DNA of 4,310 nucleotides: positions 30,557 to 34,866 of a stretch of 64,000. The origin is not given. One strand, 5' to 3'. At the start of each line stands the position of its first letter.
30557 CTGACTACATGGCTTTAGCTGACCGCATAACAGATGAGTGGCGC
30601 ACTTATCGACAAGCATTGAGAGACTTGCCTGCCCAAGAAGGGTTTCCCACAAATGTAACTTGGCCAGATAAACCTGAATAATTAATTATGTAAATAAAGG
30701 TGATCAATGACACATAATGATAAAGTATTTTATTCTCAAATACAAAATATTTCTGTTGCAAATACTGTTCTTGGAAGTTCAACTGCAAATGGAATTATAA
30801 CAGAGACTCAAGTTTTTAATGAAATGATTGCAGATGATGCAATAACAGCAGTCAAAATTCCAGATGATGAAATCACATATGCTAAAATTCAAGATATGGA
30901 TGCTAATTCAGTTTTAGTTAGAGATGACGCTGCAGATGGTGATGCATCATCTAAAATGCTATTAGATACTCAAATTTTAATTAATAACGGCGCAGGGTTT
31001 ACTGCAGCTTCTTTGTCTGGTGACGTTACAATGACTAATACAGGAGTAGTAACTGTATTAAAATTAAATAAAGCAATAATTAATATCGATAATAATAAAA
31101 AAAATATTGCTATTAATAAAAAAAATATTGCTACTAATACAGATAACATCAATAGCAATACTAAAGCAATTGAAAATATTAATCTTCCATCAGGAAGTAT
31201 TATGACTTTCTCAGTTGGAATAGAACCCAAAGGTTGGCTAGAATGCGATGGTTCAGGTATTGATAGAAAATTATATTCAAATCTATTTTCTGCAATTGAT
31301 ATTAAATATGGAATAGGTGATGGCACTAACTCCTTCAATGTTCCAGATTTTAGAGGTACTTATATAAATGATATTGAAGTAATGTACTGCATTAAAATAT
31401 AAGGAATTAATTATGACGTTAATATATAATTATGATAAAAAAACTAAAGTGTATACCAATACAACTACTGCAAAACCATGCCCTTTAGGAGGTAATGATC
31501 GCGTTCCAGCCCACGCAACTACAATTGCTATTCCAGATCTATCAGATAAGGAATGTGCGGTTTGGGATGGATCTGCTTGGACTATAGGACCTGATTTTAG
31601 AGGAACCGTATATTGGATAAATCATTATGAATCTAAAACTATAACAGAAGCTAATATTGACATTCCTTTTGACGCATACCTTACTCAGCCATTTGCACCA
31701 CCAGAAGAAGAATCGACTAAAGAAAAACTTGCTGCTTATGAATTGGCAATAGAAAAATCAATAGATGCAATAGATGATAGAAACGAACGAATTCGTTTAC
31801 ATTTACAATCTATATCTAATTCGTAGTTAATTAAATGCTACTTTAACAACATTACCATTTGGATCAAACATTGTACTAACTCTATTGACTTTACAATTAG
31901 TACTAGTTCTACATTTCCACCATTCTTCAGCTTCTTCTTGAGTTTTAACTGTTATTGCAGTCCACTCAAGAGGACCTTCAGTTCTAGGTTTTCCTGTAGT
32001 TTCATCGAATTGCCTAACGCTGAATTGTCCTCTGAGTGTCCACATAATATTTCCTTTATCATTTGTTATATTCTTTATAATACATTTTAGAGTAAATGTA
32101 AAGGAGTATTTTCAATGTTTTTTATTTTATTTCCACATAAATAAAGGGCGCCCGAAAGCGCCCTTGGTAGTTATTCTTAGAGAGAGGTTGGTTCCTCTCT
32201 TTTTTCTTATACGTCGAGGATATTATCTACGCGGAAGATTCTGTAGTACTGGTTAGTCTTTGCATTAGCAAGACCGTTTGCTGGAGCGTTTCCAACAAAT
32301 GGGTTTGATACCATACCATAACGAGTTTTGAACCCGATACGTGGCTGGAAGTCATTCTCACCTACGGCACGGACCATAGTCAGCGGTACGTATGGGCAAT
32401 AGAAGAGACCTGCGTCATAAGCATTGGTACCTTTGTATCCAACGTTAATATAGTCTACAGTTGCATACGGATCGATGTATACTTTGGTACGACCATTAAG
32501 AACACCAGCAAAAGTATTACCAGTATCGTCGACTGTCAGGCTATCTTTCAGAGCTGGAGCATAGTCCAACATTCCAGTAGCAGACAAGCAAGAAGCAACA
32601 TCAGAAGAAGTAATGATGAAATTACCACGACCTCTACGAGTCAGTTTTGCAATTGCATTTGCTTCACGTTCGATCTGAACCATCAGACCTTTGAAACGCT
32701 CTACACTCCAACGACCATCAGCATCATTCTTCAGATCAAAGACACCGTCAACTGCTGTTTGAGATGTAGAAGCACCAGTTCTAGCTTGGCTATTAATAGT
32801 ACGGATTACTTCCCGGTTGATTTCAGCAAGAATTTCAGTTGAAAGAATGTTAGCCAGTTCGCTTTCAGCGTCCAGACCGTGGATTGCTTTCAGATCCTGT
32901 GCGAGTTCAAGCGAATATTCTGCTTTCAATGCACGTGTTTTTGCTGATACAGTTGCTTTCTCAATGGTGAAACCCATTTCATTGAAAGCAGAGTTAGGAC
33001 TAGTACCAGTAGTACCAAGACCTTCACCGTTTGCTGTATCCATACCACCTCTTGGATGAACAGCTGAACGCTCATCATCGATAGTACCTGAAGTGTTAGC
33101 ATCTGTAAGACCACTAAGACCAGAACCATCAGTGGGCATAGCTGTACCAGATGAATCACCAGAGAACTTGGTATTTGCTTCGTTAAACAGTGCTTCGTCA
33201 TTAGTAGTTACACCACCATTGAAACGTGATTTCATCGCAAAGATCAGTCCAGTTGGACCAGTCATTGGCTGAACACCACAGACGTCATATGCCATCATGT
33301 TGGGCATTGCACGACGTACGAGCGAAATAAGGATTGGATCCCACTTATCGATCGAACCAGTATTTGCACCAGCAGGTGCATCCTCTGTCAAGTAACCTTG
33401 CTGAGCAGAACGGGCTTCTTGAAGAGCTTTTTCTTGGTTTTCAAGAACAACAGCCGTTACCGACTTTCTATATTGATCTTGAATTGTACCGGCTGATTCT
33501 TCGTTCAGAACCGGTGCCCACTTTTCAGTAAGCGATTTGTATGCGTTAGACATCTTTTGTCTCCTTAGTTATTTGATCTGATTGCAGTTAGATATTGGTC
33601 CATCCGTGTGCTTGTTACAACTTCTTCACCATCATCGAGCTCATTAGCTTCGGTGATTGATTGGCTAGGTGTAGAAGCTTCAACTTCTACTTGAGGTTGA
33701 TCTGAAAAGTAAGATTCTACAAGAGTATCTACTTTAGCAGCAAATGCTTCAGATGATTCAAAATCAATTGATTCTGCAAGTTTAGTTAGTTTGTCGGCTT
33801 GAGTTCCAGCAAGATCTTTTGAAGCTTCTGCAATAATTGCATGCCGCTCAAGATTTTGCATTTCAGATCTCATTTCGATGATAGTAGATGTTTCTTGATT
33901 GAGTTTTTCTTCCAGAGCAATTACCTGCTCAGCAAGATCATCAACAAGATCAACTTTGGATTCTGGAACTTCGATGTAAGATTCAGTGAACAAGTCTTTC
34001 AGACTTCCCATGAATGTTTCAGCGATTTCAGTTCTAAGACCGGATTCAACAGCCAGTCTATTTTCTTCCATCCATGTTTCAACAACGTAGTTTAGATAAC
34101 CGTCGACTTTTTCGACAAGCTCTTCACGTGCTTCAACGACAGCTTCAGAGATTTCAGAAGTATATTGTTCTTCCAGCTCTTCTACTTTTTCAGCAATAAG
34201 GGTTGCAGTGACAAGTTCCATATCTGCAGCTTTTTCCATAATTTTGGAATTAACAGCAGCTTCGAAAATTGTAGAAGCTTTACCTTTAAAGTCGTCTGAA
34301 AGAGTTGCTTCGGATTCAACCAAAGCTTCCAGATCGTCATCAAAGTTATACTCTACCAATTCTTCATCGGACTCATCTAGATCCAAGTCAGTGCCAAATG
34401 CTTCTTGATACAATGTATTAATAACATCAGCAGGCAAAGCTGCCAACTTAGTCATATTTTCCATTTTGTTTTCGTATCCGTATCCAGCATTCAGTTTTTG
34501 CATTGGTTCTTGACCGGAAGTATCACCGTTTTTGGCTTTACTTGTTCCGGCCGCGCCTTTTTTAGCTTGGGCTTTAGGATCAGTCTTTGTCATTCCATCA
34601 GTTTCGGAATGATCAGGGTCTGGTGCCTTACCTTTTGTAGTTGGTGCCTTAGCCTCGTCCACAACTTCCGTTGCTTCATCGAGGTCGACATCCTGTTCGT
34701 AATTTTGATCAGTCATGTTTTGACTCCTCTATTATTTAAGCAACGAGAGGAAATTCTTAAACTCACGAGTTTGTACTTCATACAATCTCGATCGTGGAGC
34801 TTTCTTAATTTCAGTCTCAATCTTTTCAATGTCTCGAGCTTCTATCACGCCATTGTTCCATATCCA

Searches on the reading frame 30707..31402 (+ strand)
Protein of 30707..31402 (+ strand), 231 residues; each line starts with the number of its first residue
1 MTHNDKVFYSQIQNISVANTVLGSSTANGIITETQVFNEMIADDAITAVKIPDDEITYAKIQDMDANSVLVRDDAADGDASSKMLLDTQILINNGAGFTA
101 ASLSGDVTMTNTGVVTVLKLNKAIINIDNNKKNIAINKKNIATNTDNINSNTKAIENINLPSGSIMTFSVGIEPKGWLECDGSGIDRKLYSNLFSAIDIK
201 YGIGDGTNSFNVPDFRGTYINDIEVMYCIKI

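Call 36: search_protein_families(library=pfam, proteins=[window:30707-31402:+], max_evalue=0.001)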
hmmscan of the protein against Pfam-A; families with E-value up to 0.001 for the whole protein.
window:30707-31402:+ (231 aa): 1 family
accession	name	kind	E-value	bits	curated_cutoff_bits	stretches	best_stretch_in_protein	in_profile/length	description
PF07484.17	Collar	-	7.9e-19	67.8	24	1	163-218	1-55/57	Phage Tail Collar Domain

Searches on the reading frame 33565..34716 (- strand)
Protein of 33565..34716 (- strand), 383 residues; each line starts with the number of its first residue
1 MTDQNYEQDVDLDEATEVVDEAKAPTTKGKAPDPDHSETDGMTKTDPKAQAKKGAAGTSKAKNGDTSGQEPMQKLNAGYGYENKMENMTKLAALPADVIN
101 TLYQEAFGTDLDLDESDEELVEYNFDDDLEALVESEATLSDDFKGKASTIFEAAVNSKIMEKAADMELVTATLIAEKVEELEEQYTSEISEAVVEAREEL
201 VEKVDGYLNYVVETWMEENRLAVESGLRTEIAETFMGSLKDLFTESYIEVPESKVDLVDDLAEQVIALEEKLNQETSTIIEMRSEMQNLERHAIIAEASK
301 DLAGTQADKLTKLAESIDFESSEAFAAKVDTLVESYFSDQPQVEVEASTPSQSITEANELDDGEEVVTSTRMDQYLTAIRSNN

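Call 36: search_protein_families(library=pfam, proteins=[window:33565-34716:-], max_evalue=0.001)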
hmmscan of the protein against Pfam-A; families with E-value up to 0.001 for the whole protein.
window:33565-34716:- (383 aa): 1 family
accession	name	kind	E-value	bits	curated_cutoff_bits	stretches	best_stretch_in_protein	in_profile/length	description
PF25623.1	T4_CASP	-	5.5e-66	223.1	27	1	126-378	2-246/247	T4-phage like capsid assembly scaffolding protein family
